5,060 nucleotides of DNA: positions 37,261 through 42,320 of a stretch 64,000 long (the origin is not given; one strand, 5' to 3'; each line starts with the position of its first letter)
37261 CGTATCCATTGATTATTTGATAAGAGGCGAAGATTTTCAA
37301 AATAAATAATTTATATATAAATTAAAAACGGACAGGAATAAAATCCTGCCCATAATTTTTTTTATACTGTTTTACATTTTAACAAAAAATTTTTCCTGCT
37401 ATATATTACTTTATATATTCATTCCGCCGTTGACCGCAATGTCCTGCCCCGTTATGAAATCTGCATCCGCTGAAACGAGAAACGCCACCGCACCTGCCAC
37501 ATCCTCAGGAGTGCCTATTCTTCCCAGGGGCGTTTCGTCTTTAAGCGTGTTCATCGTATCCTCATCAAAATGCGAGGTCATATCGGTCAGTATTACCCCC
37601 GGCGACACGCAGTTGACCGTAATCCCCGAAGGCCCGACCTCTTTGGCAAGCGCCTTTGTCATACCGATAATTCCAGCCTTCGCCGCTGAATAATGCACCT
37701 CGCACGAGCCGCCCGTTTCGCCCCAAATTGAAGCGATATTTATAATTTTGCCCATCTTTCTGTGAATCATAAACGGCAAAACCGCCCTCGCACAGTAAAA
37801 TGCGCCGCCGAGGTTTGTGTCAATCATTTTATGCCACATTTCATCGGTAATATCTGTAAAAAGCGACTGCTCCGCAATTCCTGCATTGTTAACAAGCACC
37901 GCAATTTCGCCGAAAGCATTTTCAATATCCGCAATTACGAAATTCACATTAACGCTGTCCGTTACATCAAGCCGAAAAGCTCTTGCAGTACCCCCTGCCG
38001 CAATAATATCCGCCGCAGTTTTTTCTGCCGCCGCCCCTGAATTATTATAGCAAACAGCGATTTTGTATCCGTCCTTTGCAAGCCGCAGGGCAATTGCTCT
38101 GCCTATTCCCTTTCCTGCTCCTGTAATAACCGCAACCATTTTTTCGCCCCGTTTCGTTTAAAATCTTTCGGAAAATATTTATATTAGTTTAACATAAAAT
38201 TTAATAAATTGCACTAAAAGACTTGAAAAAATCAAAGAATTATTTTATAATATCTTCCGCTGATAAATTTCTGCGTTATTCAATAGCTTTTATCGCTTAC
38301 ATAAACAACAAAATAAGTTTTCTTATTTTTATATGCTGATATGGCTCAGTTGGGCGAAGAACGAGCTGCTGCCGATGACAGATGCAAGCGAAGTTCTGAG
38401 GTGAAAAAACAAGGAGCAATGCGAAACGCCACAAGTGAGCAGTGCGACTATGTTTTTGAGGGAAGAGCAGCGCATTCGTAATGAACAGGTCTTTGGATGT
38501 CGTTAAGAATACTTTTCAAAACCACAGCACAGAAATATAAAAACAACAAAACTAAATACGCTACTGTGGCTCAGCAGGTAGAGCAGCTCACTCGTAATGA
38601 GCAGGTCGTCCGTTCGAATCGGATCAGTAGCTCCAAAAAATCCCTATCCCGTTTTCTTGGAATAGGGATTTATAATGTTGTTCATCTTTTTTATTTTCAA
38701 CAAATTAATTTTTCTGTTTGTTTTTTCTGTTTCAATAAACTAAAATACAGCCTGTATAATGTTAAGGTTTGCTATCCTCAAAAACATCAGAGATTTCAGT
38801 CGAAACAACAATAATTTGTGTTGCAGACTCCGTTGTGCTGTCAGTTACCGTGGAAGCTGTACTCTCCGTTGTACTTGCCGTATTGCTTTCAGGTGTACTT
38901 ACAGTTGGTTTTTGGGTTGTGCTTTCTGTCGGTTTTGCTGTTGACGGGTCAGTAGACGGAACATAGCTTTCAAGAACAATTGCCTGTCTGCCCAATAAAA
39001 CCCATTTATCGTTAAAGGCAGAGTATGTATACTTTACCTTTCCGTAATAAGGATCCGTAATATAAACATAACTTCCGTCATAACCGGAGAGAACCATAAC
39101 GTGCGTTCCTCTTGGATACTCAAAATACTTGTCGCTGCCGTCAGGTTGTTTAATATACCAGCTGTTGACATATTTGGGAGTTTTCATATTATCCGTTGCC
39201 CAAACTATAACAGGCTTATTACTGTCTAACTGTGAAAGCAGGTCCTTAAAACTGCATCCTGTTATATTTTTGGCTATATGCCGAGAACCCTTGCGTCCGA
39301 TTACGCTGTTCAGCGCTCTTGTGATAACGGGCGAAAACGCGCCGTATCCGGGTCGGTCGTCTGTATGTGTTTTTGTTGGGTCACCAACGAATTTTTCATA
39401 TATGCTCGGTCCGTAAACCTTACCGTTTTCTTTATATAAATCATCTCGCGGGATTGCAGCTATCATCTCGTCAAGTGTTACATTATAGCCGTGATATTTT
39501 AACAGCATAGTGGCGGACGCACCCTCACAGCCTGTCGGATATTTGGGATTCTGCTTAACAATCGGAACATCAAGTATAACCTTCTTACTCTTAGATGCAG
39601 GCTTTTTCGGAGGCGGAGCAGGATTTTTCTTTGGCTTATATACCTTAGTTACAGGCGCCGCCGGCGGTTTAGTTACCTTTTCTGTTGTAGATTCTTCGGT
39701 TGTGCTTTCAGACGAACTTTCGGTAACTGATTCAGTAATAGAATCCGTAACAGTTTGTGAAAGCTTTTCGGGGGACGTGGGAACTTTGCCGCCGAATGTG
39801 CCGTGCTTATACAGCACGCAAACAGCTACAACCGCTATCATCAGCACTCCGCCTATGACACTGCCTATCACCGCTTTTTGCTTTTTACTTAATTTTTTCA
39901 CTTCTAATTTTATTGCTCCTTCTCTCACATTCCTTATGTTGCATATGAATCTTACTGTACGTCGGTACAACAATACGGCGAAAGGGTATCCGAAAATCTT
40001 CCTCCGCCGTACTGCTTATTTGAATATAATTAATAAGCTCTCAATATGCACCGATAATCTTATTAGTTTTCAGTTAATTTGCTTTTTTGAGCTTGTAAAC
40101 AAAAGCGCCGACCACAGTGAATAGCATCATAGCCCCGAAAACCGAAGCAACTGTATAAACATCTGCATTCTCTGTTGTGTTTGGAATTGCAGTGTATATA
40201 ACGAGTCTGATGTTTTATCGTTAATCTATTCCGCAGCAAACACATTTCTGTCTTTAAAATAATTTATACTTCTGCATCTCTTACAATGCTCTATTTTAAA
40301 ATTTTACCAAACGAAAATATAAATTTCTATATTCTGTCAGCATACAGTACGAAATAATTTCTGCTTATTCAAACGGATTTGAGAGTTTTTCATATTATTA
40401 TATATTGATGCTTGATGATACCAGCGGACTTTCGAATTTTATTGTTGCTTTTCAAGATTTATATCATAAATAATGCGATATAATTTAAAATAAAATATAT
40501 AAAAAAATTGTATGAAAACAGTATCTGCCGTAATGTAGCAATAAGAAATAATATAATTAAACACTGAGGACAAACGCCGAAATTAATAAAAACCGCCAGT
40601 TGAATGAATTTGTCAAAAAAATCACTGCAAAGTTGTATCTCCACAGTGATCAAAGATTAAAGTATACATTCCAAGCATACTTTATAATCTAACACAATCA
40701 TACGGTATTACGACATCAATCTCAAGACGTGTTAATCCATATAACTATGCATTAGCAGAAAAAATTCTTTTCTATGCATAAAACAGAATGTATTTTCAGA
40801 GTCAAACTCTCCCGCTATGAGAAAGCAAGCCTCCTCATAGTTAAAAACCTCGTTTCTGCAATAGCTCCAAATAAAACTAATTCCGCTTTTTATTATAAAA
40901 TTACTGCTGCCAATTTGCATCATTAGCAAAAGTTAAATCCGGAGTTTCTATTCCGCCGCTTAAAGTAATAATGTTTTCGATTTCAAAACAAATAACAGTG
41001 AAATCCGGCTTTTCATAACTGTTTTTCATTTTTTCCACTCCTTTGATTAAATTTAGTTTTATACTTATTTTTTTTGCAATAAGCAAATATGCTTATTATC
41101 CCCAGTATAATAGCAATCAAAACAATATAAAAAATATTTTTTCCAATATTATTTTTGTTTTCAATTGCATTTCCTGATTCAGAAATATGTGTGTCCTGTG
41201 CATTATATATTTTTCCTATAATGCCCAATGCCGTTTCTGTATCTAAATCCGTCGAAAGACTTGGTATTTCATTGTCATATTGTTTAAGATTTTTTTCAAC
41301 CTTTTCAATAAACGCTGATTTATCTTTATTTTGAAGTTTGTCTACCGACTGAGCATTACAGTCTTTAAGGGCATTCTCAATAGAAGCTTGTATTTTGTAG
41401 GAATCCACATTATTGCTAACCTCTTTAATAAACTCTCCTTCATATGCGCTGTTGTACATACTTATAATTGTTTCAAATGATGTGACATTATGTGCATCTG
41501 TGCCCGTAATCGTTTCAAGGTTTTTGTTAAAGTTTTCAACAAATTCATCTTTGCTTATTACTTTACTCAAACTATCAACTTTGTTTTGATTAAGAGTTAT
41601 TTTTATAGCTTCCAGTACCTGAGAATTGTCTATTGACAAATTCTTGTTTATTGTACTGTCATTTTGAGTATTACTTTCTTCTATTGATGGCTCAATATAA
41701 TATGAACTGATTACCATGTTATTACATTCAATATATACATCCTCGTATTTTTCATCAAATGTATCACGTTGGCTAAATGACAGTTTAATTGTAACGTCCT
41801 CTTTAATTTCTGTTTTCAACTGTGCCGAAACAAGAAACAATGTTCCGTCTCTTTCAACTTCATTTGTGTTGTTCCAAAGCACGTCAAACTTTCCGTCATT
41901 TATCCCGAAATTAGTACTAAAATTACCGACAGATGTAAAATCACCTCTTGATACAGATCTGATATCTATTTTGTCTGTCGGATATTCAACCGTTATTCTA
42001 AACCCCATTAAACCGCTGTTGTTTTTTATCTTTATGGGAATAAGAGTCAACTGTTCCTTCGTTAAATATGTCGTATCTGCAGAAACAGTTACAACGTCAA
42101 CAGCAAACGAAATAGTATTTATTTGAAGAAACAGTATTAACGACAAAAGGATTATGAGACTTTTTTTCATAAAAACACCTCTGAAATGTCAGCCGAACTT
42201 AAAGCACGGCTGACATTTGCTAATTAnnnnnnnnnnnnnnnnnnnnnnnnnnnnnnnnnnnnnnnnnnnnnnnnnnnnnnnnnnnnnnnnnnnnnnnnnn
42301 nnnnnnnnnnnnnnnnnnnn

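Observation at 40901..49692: Self-contained cohesin-dockerin module that appears to display a giant CHAP peptidoglycan hydrolase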

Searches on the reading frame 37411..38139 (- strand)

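Call 5: search_protein_families(library=pfam, proteins=[window:37411-38139:-], max_evalue=0.01)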
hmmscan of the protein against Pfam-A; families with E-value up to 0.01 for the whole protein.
window:37411-38139:- (242 aa): 5 families
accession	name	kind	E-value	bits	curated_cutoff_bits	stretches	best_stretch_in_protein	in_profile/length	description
PF13561.12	adh_short_C2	-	4.1e-67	226.6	27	1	7-241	1-236/236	Enoyl-(Acyl carrier protein) reductase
PF00106.31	adh_short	-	1.3e-58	198.1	26.6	1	2-194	2-193/195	short chain dehydrogenase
PF08659.16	KR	-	2.6e-14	54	22.6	1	4-157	4-156/180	KR domain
PF23441.1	SDR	-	0.00043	20.2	27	1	151-240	164-255/258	SDR-like rossmann domain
PF01370.27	Epimerase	-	0.00044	20.2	20.9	1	4-72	2-63/240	NAD dependent epimerase/dehydratase family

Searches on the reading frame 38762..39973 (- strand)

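Call 5: search_protein_families(library=pfam, proteins=[window:38762-39973:-], max_evalue=0.01)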
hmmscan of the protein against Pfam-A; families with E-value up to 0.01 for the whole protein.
window:38762-39973:- (403 aa): 3 families
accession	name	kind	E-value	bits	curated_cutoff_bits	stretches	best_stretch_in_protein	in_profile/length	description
PF13529.12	Peptidase_C39_2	-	1.8e-23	84.2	24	1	134-309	1-143/143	Peptidase_C39 like family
PF03412.21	Peptidase_C39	-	1.8e-05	25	22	0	290-324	87-121/133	Peptidase C39 family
PF21827.1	New_glue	-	0.0062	16.7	31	0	43-98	6-58/94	New glue protein family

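Call 9: search_protein_families(library=ncbifam, proteins=[window:38762-39973:-], max_evalue=0.1)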
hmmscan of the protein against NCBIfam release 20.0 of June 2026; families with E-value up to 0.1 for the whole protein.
window:38762-39973:- (403 aa): 4 families
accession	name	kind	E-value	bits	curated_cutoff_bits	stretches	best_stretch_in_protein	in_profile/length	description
NF052398.1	Agg_Promo_Fact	equivalog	0.014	15.6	170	1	310-385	50-124/202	aggregation-promoting factor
NF058616.2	C39_FapD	equivalog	0.017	14.4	330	1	290-325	137-172/224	fibril amyloid maturation endopeptidase FapD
NF045998.1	cleave_ABC_plasm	equivalog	0.064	11.5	500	1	290-324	87-121/673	Mbov_0121 family peptidase domain-containing ABC transporter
TIGR03796.1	NHLM_micro_ABC1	equivalog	0.09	10.9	853.3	0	290-324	85-119/710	NHLP family bacteriocin export ABC transporter peptidase/permease/ATPase subunit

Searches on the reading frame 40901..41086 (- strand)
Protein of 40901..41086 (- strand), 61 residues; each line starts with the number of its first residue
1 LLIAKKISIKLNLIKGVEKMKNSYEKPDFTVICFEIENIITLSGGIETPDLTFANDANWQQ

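Call 5: search_protein_families(library=pfam, proteins=[window:40901-41086:-], max_evalue=0.01)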
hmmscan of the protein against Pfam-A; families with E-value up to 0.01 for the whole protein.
window:40901-41086:- (61 aa): 0 families

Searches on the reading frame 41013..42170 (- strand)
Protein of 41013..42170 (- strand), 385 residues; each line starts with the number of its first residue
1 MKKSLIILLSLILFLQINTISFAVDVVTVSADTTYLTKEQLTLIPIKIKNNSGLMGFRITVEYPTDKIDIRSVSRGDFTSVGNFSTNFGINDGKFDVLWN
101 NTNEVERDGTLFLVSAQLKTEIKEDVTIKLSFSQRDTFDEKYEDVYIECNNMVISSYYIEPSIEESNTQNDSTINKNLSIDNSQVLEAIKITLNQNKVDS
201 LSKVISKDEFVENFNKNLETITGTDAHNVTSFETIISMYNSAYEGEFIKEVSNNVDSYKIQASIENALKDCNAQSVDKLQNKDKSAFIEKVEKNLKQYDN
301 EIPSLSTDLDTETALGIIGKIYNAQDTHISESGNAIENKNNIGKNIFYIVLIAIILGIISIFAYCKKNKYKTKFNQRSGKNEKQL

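Call 5: search_protein_families(library=pfam, proteins=[window:41013-42170:-], max_evalue=0.01)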
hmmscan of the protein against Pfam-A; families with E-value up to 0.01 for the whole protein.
window:41013-42170:- (385 aa): 0 families

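Call 8: find_encoding_contigs(protein=window:41013-42170:-, flank=10000, max_places=8)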
Protein window:41013-42170:- (385 aa): 3 contigs read that carry it; 3 places shown.
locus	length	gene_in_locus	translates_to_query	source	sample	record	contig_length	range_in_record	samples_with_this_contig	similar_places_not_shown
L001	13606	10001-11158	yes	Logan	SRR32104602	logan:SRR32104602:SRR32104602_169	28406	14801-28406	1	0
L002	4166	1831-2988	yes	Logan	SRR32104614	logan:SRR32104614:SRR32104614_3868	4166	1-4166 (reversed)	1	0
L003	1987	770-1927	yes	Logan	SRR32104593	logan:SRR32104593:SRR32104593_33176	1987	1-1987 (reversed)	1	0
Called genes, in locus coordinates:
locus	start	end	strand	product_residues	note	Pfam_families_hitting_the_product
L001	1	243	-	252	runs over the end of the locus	PF00069:Pkinase, PF07714:PK_Tyr_Ser-Thr, PF03109:ABC1 (weak)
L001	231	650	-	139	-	-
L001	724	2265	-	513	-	PF13306:LRR_5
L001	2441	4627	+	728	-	PF00963:Cohesin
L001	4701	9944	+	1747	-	PF01551:Peptidase_M23, PF09479:Flg_new, PF09479:Flg_new (weak), PF13287:Fn3_assoc (weak), PF13290:CHB_HEX_C_1, PF02368:Big_2, PF22359:Big-like (weak), PF00404:Dockerin_1, +1 more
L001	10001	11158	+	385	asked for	-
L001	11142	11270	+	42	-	-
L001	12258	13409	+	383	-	PF03412:Peptidase_C39 (faint), PF13529:Peptidase_C39_2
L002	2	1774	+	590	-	?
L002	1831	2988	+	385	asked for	-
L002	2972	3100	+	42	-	-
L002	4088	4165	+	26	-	?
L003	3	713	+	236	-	?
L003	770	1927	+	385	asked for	-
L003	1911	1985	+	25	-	?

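Call 9: search_protein_families(library=ncbifam, proteins=[window:41013-42170:-], max_evalue=0.1)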
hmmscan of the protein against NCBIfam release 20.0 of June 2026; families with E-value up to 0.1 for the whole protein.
window:41013-42170:- (385 aa): 1 family
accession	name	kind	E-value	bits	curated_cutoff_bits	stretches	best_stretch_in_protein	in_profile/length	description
NF040801.1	spore_GerD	equivalog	0.0035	16.9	100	1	169-219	51-102/174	spore germination lipoprotein GerD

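Call 32: search_solved_structures(query=window:41013-42170:-, max_evalue=1)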
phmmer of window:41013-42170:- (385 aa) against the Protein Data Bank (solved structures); distinct sequences matched with E-value up to 1: 4.
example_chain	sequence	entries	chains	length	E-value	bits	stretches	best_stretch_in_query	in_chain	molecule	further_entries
3mpo_A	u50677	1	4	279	0.029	16.5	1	164-218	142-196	Predicted hydrolase of the HAD superfamily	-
4wa0_A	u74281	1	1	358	0.038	16.1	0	173-217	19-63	possible adhesin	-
3jct_b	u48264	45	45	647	0.34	13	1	232-332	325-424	Nucleolar GTP-binding protein 1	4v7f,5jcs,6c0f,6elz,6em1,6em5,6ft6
7avh_A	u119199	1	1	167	0.97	11.5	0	211-243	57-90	LPXTG cell wall surface protein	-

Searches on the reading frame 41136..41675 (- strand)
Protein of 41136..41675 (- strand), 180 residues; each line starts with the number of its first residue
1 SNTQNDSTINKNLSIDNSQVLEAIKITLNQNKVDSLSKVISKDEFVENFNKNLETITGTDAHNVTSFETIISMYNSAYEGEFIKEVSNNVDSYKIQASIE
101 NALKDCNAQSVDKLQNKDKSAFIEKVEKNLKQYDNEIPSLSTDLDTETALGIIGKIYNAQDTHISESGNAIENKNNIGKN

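Call 90: search_protein_families(library=pfam, max_evalue=1, proteins=[window:41136-41675:-])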
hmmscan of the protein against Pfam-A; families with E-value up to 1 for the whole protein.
window:41136-41675:- (180 aa): 5 families
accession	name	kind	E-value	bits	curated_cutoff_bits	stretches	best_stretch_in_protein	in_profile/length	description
PF08841.16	DDR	-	0.02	14.3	24.6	1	15-98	225-306/328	Diol dehydratase reactivase ATPase-like domain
PF17898.6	GerD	-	0.091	13.2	29.5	1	14-55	2-44/114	Spore germination GerD central core domain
PF17072.10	Spike_torovirin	-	0.28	9.6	35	1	53-152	1165-1260/1272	Torovirinae spike glycoprotein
PF03477.21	ATP-cone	-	0.37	11.8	25.8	1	89-137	12-54/88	ATP cone domain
PF25712.1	crAss_CARGO2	-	0.97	8.7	27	0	9-165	331-490/544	Crassvirus Cargo protein 2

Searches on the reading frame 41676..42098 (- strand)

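Call 90: search_protein_families(library=pfam, max_evalue=1, proteins=[window:41676-42098:-])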
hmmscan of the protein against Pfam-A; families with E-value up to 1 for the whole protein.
window:41676-42098:- (141 aa): 1 family
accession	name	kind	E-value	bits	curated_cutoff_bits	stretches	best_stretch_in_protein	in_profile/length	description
PF00963.24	Cohesin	-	0.00017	22.2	24.1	1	20-113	18-119/139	Cohesin domain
